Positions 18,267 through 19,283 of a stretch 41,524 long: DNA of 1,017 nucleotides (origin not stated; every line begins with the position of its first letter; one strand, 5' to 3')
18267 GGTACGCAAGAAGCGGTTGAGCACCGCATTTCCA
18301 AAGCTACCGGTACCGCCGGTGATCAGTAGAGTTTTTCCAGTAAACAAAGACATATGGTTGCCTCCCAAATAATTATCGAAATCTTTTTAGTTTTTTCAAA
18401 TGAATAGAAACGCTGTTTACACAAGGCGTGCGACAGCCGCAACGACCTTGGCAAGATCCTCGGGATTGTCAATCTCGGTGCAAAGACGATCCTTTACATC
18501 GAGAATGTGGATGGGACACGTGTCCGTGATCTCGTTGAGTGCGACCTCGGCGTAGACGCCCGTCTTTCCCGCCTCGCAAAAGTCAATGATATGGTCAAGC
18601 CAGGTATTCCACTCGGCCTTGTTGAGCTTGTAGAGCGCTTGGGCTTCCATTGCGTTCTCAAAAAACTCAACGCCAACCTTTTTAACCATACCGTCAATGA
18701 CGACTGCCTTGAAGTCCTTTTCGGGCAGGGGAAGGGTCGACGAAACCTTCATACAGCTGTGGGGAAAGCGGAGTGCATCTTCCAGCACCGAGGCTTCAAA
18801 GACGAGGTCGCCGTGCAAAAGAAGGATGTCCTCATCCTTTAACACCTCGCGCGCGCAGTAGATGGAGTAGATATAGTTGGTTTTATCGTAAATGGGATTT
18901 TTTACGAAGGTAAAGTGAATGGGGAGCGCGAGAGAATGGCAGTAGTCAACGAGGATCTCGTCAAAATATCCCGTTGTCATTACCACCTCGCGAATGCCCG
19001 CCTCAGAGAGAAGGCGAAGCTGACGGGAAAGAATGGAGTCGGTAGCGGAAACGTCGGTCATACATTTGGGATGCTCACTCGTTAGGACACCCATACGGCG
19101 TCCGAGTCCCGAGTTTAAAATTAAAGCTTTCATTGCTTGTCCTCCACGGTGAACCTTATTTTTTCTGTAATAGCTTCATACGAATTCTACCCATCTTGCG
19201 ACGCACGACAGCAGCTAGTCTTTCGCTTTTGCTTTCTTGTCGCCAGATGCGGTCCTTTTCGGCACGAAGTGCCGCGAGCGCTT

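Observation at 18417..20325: LicC-like nucleotidyltransferase paired with a soluble sulfatase-fold protein that cannot be a sulfatase: candidate phospho-substituent decoration module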

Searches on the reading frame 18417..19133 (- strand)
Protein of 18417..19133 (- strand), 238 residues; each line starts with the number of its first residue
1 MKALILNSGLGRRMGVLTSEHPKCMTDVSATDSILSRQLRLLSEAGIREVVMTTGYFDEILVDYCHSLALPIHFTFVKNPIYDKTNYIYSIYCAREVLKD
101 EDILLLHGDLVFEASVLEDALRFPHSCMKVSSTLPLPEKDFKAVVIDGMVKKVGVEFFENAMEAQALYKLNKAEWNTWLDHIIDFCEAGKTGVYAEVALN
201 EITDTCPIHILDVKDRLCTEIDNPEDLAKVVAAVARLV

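Call 3: search_protein_families(library=pfam, proteins=[window:18417-19133:-], max_evalue=0.01)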
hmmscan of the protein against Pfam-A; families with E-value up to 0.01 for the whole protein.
window:18417-19133:- (238 aa): 2 families
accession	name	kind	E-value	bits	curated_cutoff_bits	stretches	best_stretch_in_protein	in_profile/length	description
PF12804.13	NTP_transf_3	-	6e-10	40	27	1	3-118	1-105/160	MobA-like NTP transferase domain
PF00483.29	NTP_transferase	-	2.4e-07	31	21.2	1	2-123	1-123/245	Nucleotidyl transferase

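Call 4: search_protein_families(library=ncbifam, proteins=[window:18417-19133:-], max_evalue=0.01)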
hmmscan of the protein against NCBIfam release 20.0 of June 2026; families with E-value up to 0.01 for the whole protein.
window:18417-19133:- (238 aa): 12 families
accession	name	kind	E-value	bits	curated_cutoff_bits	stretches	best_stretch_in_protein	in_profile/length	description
NF041135.1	IPPtranDIPPsyn_Thcocales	equivalog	7.4e-16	58.1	580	1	1-231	1-214/419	bifunctional L-myo-inositol-1-phosphate cytidylyltransferase/CDP-L-myo-inositol myo-inositolphosphotransferase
TIGR03992.1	Arch_glmU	subfamily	6.5e-14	51.6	292.1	1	1-132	1-129/393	bifunctional sugar-1-phosphate nucleotidylyltransferase/acetyltransferase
NF041313.1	UDPGP_AglF_Halo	equivalog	2.8e-11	43.3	400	1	1-121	1-116/234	UTP--glucose-1-phosphate uridylyltransferase AglF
NF045761.1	NAMPUrTaseMurU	equivalog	5.7e-10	39.4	250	1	1-115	1-113/226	N-acetylmuramate alpha-1-phosphate uridylyltransferase MurU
NF052502.1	man1P_GTase_Rv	exception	3.5e-08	32.7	440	1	2-115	2-113/352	mannose-1-phosphate guanylyltransferase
NF049965.1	GlMnHpPGnyltfHddC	equivalog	4.2e-08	33.1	300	1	1-132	1-128/221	D-glycero-D-manno-heptose 1-phosphate guanosyltransferase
TIGR02623.1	G1P_cyt_trans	equivalog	1.2e-07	31.5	300.25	1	1-69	1-68/255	glucose-1-phosphate cytidylyltransferase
TIGR01208.1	rmlA_long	equivalog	1.7e-07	30.5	320.25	1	2-125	1-123/353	glucose-1-phosphate thymidylyltransferase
NF041173.1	Sug_nt_acttase_Thmprot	equivalog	3.8e-06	26.1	600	1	1-172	1-170/405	bifunctional sugar-1-phosphate nucleotidylyltransferase/acetyltransferase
NF038362.1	Sden_1164_fam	equivalog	4.4e-05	23.1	300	1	3-55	4-58/266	Sden_1164 family protein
NF045697.1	MurNAcPUrMurU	equivalog_domain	0.00034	20.1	370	1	4-64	1-60/229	N-acetylmuramate alpha-1-phosphate uridylyltransferase MurU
NF045665.1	NTPtran_DVU1551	equivalog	0.00042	19.4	315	1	1-101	1-90/359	DVU_1551 family NTP transferase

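Call 7: search_solved_structures(query=window:18417-19133:-, max_evalue=0.01, show_alignments=3)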
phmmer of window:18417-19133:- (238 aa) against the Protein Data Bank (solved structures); distinct sequences matched with E-value up to 0.01: 12.
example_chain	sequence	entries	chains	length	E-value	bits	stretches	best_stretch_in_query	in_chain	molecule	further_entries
1jyk_A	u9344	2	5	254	8.6e-08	35.4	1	1-104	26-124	CTP:phosphocholine Cytidylyltransferase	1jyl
4jd0_A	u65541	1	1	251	6.8e-06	29.2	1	2-231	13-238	Nucleotidyl transferase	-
8yre_D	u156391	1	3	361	2.1e-05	27.5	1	1-128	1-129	Mannose-1-phosphate guanylyltransferase 1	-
7x8j_A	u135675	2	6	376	2.2e-05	27.5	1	1-128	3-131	Mannose-1-phosphate guanylyltransferase 1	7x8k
6pd1_A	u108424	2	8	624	5.4e-05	26.2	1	2-121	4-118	Nucleotidyl transferase/aminotransferase, class V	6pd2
4y7t_A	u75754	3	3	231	0.0001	25.3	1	1-110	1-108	Nucleotidyl transferase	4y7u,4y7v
2xme_A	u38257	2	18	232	0.00021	24.3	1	1-228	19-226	CTP-INOSITOL-1-PHOSPHATE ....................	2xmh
4mnd_A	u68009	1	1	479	0.0012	21.9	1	1-229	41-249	CTP L-myo-inositol-1-phosphate cytidylyltransferase/CDP-L-myo-inositol myo-inositolphospho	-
7d72_K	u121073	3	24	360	0.0023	20.9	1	1-62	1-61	Mannose-1-phosphate guanyltransferase beta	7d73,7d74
8hhd_A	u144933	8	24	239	0.0061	19.5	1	1-110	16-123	Nucleotidyl transferase | N-acetylmuramate alpha-1-phosphate uridylyltransferase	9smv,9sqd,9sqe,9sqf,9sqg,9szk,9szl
6jq8_A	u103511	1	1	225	0.0086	19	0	4-64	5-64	Putative 6-deoxy-D-mannoheptose pathway protein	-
5xhw_A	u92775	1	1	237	0.0095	18.9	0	4-64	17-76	Putative 6-deoxy-D-mannoheptose pathway protein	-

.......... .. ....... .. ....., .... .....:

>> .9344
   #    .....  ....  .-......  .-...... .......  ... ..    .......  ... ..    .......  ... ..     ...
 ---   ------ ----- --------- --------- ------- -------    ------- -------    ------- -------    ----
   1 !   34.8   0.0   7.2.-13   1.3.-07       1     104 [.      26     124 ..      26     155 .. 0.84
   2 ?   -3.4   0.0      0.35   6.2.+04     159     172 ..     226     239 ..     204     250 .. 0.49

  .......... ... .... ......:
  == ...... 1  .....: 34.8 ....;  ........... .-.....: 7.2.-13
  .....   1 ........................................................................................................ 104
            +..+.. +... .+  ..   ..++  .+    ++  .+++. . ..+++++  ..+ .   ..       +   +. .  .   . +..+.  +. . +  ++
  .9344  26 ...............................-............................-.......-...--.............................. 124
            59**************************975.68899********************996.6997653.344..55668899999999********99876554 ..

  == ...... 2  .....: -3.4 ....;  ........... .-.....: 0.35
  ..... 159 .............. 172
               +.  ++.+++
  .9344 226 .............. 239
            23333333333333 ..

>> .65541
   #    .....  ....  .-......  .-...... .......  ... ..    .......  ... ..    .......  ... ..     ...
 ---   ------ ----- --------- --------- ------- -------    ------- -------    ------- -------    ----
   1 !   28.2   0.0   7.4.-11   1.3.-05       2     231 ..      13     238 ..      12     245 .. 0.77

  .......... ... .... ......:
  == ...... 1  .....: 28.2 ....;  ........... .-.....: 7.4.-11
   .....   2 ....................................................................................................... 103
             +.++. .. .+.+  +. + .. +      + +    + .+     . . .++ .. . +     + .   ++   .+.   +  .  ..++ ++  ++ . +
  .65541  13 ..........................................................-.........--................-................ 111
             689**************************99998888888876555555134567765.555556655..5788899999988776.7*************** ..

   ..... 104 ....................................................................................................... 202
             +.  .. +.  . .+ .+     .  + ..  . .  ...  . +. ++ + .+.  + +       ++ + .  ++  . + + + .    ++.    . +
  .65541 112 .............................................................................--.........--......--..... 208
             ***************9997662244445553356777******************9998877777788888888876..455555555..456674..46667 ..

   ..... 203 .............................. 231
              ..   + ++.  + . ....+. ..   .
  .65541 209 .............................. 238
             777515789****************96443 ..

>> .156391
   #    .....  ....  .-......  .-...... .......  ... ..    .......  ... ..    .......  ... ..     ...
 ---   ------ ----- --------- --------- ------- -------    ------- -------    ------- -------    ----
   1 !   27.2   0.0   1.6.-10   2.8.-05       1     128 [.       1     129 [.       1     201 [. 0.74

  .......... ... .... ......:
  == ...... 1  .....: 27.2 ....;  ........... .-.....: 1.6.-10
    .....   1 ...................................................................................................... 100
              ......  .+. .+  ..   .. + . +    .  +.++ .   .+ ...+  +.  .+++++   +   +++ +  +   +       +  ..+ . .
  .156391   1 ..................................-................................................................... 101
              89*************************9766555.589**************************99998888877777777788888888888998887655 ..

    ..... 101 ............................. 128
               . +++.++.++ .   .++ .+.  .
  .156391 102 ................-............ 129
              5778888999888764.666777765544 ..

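Call 29: find_homologous_proteins(query=window:18417-19133:-, max_evalue=1e-10)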
Query window:18417-19133:- (238 aa): 3925 proteins with E <= 1e-10 among 4337 candidates; the best 120 are listed.
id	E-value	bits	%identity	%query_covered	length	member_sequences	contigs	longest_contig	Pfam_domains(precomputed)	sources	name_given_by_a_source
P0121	2.8e-155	533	100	100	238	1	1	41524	PF00483.30,PF12804.14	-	-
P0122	1.9e-137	474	88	95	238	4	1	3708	PF00483.30,PF12804.14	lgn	-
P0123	7.9e-137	472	88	95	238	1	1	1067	PF00483.30,PF12804.14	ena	-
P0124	1.5e-136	471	88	100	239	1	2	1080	PF00483.30,PF12804.14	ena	-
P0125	3.3e-136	470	87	100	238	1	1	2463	PF00483.30,PF12804.14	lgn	-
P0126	4.0e-135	467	87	100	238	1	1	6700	PF00483.30,PF12804.14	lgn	-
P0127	7.9e-135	466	86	100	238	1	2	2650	PF00483.30,PF12804.14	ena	-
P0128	8.0e-135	466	86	100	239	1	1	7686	PF12804.14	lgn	-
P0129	1.6e-134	465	86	100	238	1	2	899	PF00483.30,PF12804.14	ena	-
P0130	1.7e-134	465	86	95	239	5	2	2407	PF00483.30,PF12804.14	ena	-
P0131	2.6e-134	464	87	95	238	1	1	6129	PF00483.30,PF12804.14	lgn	-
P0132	3.5e-134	464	86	100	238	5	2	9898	PF00483.30,PF12804.14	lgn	-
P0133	9.1e-134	462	87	95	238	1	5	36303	PF00483.30,PF12804.14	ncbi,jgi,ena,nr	ncbi:MAG: phosphocholine cytidylyltransferase family protein [Ruminococcaceae bacterium]|nr:phosphoc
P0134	1.3e-130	452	85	100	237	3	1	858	PF00483.30,PF12804.14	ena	-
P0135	9.5e-127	439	81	100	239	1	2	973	PF00483.30,PF20202.5,PF12804.14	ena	-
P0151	3.4e-112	392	73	100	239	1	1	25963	PF00483.30,PF12804.14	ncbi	-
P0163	5.4e-111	388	72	100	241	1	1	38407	PF00483.30,PF20202.5,PF12804.14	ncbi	-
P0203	6.1e-108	378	71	100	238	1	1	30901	PF00483.30,PF12804.14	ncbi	-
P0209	1.7e-107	376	73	97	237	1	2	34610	PF00483.30,PF12804.14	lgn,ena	-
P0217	2.9e-107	376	71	100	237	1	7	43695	PF12804.14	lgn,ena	-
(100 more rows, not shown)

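Call 31: find_encoding_contigs(protein=P0133, flank=10000, max_places=3)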
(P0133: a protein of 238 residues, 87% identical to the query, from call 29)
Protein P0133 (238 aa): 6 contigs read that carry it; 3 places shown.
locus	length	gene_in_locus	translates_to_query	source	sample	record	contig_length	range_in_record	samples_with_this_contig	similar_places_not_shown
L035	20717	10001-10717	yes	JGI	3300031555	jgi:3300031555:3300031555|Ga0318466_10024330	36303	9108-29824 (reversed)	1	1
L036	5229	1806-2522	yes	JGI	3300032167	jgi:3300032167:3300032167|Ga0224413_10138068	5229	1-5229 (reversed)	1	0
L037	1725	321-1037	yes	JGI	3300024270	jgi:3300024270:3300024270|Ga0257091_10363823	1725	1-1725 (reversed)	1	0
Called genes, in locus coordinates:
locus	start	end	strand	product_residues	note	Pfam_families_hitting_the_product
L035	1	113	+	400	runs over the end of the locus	PF13439:Glyco_transf_4, PF20706:GT4-conflict (weak), PF00534:Glycos_transf_1, PF13692:Glyco_trans_1_4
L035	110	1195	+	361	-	PF14897:EpsG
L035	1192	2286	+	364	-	PF00534:Glycos_transf_1, PF13692:Glyco_trans_1_4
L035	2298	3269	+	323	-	PF01636:APH (weak)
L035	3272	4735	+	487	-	PF01943:Polysacc_synt, PF13440:Polysacc_synt_3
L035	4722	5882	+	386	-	PF13692:Glyco_trans_1_4 (weak)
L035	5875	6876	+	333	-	-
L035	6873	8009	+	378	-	PF04230:PS_pyruv_trans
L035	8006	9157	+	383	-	PF00037:Fer4 (faint), PF12797:Fer4_2 (faint), PF12838:Fer4_7, PF13187:Fer4_9, PF13237:Fer4_10 (faint), PF12837:Fer4_6 (weak), PF04422:FrhB_FdhB_N (weak), PF04432:FrhB_FdhB_C, +2 more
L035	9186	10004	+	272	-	PF04991:LicD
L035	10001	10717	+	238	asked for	PF00483:NTP_transferase (weak), PF12804:NTP_transf_3 (weak)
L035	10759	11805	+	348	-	PF01073:3Beta_HSD, PF01370:Epimerase, PF02719:Polysacc_synt_2, PF04321:RmlD_sub_bind (weak), PF07993:NAD_binding_4, PF16363:GDP_Man_Dehyd, PF13460:NAD_binding_10, PF08485:Polysacc_syn_2C, +2 more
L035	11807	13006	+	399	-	PF01370:Epimerase, PF07993:NAD_binding_4 (faint), PF14667:Polysacc_synt_C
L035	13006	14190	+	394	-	PF02350:Epimerase_2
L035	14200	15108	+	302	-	PF01261:AP_endonuc_2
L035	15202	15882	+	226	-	PF23455:DUF7129 (faint), PF23458:DUF7130 (faint), PF00210:Ferritin (weak), PF02915:Rubrerythrin, PF21349:RUBY_RBDX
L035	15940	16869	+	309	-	PF04616:Glyco_hydro_43, PF16396:DUF5005 (faint)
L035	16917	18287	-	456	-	PF00295:Glyco_hydro_28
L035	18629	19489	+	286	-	PF12844:HTH_19 (weak), PF13560:HTH_31, PF01381:HTH_3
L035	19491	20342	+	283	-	PF01381:HTH_3, PF07022:Phage_CI_repr (weak), PF12844:HTH_19 (weak), PF13560:HTH_31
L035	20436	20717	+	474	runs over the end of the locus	PF03951:Gln-synt_N, PF00120:Gln-synt_C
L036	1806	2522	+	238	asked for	PF00483:NTP_transferase (weak), PF12804:NTP_transf_3 (weak)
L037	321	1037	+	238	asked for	PF00483:NTP_transferase (weak), PF12804:NTP_transf_3 (weak)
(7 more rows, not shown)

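Call 32: find_encoding_contigs(protein=P0163, flank=10000, max_places=2)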
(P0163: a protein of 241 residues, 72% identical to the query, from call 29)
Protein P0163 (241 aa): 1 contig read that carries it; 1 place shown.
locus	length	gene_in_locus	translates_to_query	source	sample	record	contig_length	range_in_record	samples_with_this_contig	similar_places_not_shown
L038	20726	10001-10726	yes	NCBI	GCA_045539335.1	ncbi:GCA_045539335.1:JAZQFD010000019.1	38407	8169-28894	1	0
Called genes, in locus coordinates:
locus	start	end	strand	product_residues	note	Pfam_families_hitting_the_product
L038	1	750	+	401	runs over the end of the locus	-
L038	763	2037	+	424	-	PF00534:Glycos_transf_1, PF13692:Glyco_trans_1_4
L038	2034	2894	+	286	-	PF04321:RmlD_sub_bind (weak), PF01370:Epimerase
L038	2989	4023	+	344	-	PF01757:Acyl_transf_3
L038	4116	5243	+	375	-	PF00534:Glycos_transf_1, PF13692:Glyco_trans_1_4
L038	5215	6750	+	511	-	PF01943:Polysacc_synt, PF13440:Polysacc_synt_3 (weak)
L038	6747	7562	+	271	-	PF04991:LicD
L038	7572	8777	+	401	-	PF00534:Glycos_transf_1, PF13692:Glyco_trans_1_4, PF13524:Glyco_trans_1_2 (weak)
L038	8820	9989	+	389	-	PF00884:Sulfatase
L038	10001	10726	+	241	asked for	PF00483:NTP_transferase, PF12804:NTP_transf_3, PF20202:DUF6564 (weak)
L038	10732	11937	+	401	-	PF00884:Sulfatase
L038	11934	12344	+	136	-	PF01467:CTP_transf_like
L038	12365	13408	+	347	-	PF01073:3Beta_HSD, PF01370:Epimerase, PF02719:Polysacc_synt_2, PF04321:RmlD_sub_bind (weak), PF07993:NAD_binding_4, PF16363:GDP_Man_Dehyd, PF13460:NAD_binding_10, PF08485:Polysacc_syn_2C, +1 more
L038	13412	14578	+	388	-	PF01370:Epimerase, PF04321:RmlD_sub_bind (faint), PF07993:NAD_binding_4 (faint), PF02719:Polysacc_synt_2 (weak), PF14667:Polysacc_synt_C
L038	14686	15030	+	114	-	PF04892:VanZ-LLP1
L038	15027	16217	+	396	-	PF02350:Epimerase_2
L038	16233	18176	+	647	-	PF13727:CoA_binding_3, PF01073:3Beta_HSD, PF01370:Epimerase, PF02719:Polysacc_synt_2, PF04321:RmlD_sub_bind, PF16363:GDP_Man_Dehyd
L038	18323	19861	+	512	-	PF02706:Wzz, PF01656:CbiA (weak), PF10609:ParA, PF13614:AAA_31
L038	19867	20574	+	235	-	PF19567:CpsB_CapC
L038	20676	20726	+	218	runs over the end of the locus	-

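Call 34: search_solved_structures(query=window:18417-19133:-, max_evalue=0.0001, show_alignments=5)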
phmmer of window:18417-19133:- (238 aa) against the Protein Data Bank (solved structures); distinct sequences matched with E-value up to 0.0001: 5.
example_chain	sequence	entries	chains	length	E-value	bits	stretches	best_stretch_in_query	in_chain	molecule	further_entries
1jyk_A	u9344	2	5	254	8.6e-08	35.4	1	1-104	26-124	CTP:phosphocholine Cytidylyltransferase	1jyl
4jd0_A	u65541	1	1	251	6.8e-06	29.2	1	2-231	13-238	Nucleotidyl transferase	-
8yre_D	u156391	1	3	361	2.1e-05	27.5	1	1-128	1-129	Mannose-1-phosphate guanylyltransferase 1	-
7x8j_A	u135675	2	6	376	2.2e-05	27.5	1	1-128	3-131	Mannose-1-phosphate guanylyltransferase 1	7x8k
6pd1_A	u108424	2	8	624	5.4e-05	26.2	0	2-121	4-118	Nucleotidyl transferase/aminotransferase, class V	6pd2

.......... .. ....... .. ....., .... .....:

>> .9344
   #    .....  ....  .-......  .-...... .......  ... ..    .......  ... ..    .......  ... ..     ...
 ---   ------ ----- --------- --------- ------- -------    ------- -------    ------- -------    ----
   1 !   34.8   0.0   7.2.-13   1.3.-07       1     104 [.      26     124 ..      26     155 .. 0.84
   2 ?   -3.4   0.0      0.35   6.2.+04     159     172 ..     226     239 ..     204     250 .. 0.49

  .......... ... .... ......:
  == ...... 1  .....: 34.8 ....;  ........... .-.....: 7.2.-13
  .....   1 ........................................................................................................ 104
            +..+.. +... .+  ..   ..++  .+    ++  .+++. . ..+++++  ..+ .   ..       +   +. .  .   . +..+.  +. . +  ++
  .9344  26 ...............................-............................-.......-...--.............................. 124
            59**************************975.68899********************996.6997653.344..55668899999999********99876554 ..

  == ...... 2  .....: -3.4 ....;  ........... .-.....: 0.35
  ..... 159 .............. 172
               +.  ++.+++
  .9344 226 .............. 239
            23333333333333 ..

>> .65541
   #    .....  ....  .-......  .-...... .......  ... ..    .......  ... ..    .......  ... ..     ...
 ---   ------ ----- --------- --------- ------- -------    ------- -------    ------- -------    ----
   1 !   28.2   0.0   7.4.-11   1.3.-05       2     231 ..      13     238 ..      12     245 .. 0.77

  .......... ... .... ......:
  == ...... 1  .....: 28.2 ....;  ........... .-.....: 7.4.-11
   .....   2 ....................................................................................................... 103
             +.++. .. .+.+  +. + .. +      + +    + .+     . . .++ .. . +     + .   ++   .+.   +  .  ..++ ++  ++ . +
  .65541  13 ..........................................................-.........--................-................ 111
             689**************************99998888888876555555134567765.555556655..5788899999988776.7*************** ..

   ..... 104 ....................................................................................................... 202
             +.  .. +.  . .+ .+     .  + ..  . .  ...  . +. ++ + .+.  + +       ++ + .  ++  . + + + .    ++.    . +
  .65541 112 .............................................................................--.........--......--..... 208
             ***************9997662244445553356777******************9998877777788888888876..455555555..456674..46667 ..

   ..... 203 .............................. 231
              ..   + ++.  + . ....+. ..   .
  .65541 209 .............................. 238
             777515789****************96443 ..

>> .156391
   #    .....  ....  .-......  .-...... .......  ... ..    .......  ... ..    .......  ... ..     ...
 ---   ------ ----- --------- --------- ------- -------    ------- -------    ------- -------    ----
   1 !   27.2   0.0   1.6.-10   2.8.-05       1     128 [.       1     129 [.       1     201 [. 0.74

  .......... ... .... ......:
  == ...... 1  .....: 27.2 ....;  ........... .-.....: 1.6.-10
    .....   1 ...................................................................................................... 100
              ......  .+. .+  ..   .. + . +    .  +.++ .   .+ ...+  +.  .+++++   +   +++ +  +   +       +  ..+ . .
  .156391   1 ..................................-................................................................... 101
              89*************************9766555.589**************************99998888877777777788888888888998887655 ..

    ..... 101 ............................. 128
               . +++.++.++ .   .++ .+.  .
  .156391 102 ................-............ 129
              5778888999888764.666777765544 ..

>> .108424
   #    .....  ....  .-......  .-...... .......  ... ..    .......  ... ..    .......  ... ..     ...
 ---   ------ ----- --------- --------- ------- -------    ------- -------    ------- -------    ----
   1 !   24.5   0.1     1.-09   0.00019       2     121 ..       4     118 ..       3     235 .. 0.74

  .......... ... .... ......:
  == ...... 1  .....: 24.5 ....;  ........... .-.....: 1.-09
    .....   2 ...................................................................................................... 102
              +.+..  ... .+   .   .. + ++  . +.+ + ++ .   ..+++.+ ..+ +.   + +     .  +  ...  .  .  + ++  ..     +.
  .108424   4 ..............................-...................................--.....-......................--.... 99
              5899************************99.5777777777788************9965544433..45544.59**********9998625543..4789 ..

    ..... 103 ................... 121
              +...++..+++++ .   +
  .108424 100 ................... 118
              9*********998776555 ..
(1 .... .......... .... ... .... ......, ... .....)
